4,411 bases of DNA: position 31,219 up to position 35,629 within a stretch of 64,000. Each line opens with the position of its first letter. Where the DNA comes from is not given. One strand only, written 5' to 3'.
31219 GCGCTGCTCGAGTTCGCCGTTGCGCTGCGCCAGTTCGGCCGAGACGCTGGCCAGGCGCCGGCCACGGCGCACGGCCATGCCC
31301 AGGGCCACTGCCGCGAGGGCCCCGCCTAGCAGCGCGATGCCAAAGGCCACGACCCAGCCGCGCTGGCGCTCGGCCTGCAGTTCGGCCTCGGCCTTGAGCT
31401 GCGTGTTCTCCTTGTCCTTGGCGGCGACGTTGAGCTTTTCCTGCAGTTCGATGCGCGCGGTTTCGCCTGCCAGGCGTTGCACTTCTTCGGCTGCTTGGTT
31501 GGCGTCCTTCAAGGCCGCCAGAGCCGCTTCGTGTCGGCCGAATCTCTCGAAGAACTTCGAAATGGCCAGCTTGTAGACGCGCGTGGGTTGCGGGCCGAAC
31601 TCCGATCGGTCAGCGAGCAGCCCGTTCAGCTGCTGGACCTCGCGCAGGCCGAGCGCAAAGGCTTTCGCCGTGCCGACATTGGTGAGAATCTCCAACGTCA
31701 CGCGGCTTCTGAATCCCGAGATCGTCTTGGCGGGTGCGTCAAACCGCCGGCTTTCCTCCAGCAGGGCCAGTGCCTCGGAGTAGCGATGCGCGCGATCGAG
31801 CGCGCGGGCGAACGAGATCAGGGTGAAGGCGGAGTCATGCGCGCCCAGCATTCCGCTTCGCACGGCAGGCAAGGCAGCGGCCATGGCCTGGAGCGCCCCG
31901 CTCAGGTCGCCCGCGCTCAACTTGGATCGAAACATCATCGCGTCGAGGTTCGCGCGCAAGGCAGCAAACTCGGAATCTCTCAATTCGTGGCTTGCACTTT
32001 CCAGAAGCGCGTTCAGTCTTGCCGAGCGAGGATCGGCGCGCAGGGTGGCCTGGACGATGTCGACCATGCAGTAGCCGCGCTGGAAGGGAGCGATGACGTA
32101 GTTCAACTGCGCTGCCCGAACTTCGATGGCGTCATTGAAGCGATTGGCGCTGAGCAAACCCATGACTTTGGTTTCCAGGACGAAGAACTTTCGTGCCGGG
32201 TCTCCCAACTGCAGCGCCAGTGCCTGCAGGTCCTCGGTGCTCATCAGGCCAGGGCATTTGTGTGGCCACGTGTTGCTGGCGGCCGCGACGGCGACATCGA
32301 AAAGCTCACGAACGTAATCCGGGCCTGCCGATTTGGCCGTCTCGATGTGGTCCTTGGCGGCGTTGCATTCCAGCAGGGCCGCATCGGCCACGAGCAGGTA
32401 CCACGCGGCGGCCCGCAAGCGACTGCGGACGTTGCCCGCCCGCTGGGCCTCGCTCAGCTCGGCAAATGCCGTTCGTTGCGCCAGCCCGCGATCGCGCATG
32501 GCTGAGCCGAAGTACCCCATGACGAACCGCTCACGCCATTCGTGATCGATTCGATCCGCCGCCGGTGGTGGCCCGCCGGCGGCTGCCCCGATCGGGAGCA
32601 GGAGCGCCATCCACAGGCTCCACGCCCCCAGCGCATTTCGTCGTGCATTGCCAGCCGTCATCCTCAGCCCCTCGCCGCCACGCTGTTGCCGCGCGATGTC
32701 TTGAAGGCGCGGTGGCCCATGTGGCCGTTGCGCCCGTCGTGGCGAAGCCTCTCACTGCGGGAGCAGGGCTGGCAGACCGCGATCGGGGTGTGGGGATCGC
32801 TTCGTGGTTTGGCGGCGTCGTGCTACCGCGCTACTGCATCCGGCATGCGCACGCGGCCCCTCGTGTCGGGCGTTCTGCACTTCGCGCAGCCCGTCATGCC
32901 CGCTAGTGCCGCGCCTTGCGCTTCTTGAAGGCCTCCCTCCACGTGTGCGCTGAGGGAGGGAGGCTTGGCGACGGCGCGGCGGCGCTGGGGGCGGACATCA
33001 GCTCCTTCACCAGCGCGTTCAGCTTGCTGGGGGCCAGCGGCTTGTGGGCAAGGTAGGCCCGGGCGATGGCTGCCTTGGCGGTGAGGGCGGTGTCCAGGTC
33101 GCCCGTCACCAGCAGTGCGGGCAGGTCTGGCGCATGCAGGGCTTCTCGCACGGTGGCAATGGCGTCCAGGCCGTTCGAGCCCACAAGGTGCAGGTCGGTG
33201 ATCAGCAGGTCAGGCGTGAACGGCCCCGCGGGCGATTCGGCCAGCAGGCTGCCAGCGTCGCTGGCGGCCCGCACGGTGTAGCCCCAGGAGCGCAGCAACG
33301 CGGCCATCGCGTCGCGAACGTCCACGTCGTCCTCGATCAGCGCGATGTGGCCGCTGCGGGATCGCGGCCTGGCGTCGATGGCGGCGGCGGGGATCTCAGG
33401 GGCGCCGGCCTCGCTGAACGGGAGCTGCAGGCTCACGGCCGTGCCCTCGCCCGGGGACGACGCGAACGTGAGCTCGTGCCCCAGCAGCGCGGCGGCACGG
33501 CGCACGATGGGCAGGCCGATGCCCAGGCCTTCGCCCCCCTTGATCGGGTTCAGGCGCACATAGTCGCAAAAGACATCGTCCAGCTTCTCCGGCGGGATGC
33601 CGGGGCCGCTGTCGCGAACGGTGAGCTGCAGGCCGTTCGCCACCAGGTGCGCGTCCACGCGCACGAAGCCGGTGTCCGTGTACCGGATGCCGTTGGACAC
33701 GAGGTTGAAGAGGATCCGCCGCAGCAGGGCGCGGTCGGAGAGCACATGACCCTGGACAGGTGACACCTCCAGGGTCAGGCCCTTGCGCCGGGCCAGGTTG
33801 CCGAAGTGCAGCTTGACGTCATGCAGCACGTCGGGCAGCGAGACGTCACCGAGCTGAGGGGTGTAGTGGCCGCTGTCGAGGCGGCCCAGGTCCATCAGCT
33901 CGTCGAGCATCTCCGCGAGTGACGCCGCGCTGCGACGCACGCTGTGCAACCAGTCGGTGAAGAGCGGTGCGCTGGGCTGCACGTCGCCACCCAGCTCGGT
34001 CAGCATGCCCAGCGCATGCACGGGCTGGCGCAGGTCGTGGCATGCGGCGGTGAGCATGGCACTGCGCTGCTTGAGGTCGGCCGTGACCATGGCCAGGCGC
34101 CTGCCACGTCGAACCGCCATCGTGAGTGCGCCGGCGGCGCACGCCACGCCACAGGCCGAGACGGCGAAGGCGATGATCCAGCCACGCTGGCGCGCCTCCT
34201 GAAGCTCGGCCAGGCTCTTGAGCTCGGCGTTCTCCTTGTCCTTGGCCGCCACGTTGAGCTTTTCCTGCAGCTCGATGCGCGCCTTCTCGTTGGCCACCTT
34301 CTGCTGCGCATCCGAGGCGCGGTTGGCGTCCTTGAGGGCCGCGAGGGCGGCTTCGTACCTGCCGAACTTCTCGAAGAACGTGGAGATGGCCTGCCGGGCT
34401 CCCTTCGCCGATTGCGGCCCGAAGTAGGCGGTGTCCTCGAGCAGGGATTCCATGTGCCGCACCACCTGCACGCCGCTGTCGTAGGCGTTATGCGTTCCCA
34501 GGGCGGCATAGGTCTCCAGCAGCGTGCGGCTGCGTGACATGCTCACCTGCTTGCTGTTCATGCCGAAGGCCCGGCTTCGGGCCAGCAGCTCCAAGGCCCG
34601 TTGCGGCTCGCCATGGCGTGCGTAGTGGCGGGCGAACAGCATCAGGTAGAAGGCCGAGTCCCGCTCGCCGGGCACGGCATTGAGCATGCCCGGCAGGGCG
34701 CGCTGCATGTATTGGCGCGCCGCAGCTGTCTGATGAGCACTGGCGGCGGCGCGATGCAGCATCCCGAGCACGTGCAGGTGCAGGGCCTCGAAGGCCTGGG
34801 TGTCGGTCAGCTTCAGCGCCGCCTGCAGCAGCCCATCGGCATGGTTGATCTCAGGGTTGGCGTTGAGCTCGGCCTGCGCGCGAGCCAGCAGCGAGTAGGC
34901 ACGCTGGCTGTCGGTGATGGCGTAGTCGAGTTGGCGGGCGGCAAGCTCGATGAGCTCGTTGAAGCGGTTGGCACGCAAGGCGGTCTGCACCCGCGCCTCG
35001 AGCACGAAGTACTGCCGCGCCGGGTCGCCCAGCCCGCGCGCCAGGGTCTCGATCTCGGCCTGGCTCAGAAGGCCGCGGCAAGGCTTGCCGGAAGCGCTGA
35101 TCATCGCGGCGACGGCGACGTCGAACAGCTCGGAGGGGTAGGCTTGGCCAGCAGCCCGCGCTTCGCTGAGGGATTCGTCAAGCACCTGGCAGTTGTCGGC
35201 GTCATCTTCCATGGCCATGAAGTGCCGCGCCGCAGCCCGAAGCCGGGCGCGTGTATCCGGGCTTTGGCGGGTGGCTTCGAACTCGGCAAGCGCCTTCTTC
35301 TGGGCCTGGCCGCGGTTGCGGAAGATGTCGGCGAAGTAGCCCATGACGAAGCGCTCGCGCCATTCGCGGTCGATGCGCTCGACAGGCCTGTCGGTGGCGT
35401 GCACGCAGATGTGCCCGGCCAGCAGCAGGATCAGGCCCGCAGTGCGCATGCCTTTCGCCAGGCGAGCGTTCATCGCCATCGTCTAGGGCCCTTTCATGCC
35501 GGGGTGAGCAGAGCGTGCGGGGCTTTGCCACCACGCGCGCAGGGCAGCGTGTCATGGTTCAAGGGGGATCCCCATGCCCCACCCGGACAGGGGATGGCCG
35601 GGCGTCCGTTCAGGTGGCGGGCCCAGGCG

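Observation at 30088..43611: Five tandem paralogous hybrid sensor kinases arranged in an alternating A-B-A-B-A pattern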

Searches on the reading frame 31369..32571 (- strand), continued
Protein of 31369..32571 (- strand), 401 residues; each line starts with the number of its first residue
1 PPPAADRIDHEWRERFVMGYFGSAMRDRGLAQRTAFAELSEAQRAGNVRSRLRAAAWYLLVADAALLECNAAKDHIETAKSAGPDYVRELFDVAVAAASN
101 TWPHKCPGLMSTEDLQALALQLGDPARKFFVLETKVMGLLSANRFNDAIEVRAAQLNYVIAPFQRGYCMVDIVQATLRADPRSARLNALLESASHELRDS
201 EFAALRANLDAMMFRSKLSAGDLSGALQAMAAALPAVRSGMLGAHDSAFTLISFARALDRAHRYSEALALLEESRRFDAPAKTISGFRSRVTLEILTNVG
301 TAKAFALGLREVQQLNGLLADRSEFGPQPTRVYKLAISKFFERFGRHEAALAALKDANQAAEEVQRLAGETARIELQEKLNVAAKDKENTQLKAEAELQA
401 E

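Call 69: search_protein_families(library=pfam, proteins=[L007:5671-8205:+, L005:8911-9708:+, L005:12519-14000:-, L006:3085-4068:-, L006:4462-5958:+, L004:12996-13646:-, L004:13708-14487:-, L003:9060-9707:-, L003:8566-9000:-, L003:15155-15787:-], max_evalue=0.001)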
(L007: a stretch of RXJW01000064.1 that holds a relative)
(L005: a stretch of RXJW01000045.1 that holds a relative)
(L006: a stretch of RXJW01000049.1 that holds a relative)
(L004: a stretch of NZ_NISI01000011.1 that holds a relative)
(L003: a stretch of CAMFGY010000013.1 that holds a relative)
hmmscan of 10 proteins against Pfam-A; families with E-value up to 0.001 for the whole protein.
L007:5671-8205:+ (844 aa): 4 families
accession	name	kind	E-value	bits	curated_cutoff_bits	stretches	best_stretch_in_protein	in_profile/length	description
PF02518.31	HATPase_c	-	1.6e-24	86.9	26.4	1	584-695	1-110/111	Histidine kinase-, DNA gyrase B-, and HSP90-like ATPase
PF00512.31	HisKA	-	7e-18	64.9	26.9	1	469-535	1-66/66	His Kinase A (phospho-acceptor) domain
PF00072.30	Response_reg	-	3.1e-17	63.2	30.2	1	719-834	1-109/111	Response regulator receiver domain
PF07696.17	7TMR-DISMED2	-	6e-14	52.6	22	1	96-211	6-125/136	7TMR-DISM extracellular 2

L005:8911-9708:+ (265 aa): 0 families

L005:12519-14000:- (493 aa): 1 family
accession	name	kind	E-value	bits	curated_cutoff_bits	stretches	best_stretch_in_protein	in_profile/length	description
PF00171.27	Aldedh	-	9e-158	526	23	1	32-488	10-460/461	Aldehyde dehydrogenase family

L006:3085-4068:- (327 aa): 3 families
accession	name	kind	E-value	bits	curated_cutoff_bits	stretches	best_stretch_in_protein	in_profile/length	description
PF12833.13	HTH_18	-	2.1e-23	82.8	33.6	1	241-318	1-78/80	Helix-turn-helix domain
PF01965.30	DJ-1_PfpI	-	2.6e-19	70.1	26.6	1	4-180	2-164/165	DJ-1/PfpI family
PF00165.29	HTH_AraC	-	6.7e-10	39.3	26.6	1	237-267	10-40/42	Bacterial regulatory helix-turn-helix proteins, AraC family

L006:4462-5958:+ (498 aa): 1 family
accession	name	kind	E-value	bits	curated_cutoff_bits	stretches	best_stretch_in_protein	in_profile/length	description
PF00202.27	Aminotran_3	-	1.6e-90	304.2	30.5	1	122-493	11-403/403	Aminotransferase class-III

L004:12996-13646:- (216 aa): 1 family
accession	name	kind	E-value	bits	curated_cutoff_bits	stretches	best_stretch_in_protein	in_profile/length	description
PF07589.16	PEP-CTERM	-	4.6e-05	23.8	20.7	1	193-215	3-24/24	PEP-CTERM motif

L004:13708-14487:- (259 aa): 3 families
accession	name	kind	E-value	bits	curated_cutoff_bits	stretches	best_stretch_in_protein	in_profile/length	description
PF17765.7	MLTR_LBD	-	1.4e-18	68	26.3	1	88-253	1-165/168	MmyB-like transcription regulator ligand binding domain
PF01381.28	HTH_3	-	3.1e-08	34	23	1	9-61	2-54/55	Helix-turn-helix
PF13560.12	HTH_31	-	5.1e-08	33.5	27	1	6-63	4-62/64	Helix-turn-helix domain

L003:9060-9707:- (215 aa): 1 family
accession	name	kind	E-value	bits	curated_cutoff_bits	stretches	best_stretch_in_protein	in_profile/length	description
PF01467.32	CTP_transf_like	-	2.8e-27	96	21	1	55-183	1-132/133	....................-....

L003:8566-9000:- (144 aa): 3 families
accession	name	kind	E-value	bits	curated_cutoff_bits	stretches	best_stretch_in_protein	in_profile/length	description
PF12838.12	Fer4_7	-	7.7e-06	26.7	27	1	69-117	2-51/52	4Fe-4S dicluster domain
PF00037.32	Fer4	-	3.3e-05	23.9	21.1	1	66-85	5-24/24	4Fe-4S binding domain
PF13237.11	Fer4_10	-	0.00013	22.3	25.5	1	66-115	6-53/53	4Fe-4S dicluster domain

L003:15155-15787:- (210 aa): 3 families
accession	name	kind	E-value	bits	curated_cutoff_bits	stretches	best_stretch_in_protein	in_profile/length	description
PF03602.21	Cons_hypoth95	-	2.6e-40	138.5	24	1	33-205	1-180/182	Conserved hypothetical protein 95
PF05175.20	MTS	-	1.2e-05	25.5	23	1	63-156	22-112/170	Methyltransferase small domain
PF13847.12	Methyltransf_31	-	2.7e-05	24.3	27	1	73-179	3-112/145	Methyltransferase domain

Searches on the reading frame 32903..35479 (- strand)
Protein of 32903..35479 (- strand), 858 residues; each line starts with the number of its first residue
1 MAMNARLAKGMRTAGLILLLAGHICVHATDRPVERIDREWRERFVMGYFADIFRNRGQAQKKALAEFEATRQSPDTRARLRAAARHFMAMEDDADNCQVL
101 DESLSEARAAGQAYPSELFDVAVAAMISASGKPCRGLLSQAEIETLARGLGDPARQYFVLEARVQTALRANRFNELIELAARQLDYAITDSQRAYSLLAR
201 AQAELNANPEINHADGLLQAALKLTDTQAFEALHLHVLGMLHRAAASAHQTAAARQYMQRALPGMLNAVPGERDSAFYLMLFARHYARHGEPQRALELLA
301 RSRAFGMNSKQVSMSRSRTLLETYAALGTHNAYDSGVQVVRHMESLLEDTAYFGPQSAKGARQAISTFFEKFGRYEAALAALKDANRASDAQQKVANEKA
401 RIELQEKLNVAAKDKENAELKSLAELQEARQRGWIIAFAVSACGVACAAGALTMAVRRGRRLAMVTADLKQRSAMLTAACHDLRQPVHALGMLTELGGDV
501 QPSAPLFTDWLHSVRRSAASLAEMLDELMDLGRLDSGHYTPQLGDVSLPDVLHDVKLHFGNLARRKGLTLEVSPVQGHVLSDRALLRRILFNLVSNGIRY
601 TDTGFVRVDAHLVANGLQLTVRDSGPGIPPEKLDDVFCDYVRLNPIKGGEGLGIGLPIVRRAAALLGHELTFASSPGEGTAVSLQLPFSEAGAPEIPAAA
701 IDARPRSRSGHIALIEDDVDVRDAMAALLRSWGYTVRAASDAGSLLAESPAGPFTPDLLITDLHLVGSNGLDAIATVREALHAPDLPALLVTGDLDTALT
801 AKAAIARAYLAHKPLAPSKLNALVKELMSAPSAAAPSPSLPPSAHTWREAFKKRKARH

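Call 4: search_protein_families(library=pfam, proteins=[window:32903-35479:-], max_evalue=0.01)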
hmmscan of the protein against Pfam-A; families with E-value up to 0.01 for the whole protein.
window:32903-35479:- (858 aa): 5 families
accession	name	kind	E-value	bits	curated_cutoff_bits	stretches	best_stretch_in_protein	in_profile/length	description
PF02518.31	HATPase_c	-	3.7e-23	82.5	26.4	1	582-689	2-110/111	Histidine kinase-, DNA gyrase B-, and HSP90-like ATPase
PF00072.30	Response_reg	-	3.1e-12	47.1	30.2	1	712-824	1-110/111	Response regulator receiver domain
PF00512.31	HisKA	-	1.1e-08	35.4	26.9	1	471-537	1-66/66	His Kinase A (phospho-acceptor) domain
PF13581.12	HATPase_c_2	-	0.0059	17.1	27.4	0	592-661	42-107/127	Histidine kinase-like ATPase domain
PF03861.19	ANTAR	-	0.0069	16.6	27.3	0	200-234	2-36/54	ANTAR domain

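Call 5: search_protein_families(library=ncbifam, proteins=[window:32903-35479:-], max_evalue=0.01)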
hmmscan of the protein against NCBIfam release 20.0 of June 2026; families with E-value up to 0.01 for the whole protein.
window:32903-35479:- (858 aa): 95 families (the best 25 are shown)
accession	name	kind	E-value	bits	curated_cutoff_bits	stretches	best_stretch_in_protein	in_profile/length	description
NF041832.1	near_NosP_CTERM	subfamily_domain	5.8e-69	232.9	400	1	472-827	7-369/370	NahK/ErcS family hybrid sensor histidine kinase/response regulator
NF041831.1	NO_HK_NahK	exception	5.3e-48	163.6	1500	1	472-827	494-853/854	hybrid sensor histidine kinase/response regulator NahK/ErcS'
TIGR02956.1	TMAO_torS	equivalog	3e-39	134.9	676.5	1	471-843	463-835/967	TMAO reductase system sensor histidine kinase/response regulator TorS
NF008302.0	PRK11091.1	equivalog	8.4e-33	113.5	838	1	466-831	277-646/779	aerobic respiration two-component sensor histidine kinase ArcB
NF011874.0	PRK15347.1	equivalog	2.4e-32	111.9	852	1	470-696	396-622/921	two component system sensor kinase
NF008543.0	PRK11466.1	equivalog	2e-26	92.1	982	1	470-756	442-729/914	TMAO reductase system sensor histidine kinase/response regulator TorS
NF041947.1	LuxQ_Vibrio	equivalog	7.8e-26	90.2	1200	1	470-821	470-832/843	quorum-sensing autoinducer 2 sensor kinase/phosphatase LuxQ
NF041880.1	EPS_EpsF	equivalog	9e-26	90.4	900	1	465-677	267-479/492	response regulator EpsF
NF046044.1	PnpS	equivalog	3.2e-25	89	400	1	471-687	169-390/390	two-component system histidine kinase PnpS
TIGR02966.1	phoR_proteo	equivalog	4.2e-24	85.2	334.2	1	470-684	112-331/333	phosphate regulon sensor histidine kinase PhoR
NF038297.2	hybrid_HK_HrmK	equivalog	1e-23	83.8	725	1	459-824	218-604/607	hybrid histidine kinase/response regulator HrmK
NF007898.0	PRK10604.1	equivalog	4.4e-23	82.2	478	1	470-690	210-425/433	two-component system sensor histidine kinase RstB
NF006800.0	PRK09303.1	equivalog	6.5e-23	81.3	342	1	466-689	145-378/383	histidine kinase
NF012163.2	BaeS_SmeS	equivalog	2.1e-22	79.7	500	1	470-687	238-457/457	sensor histidine kinase efflux regulator BaeS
TIGR01386.1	cztS_silS_copS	subfamily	2.4e-21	76.2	292.55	1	480-686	249-456/457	heavy metal sensor histidine kinase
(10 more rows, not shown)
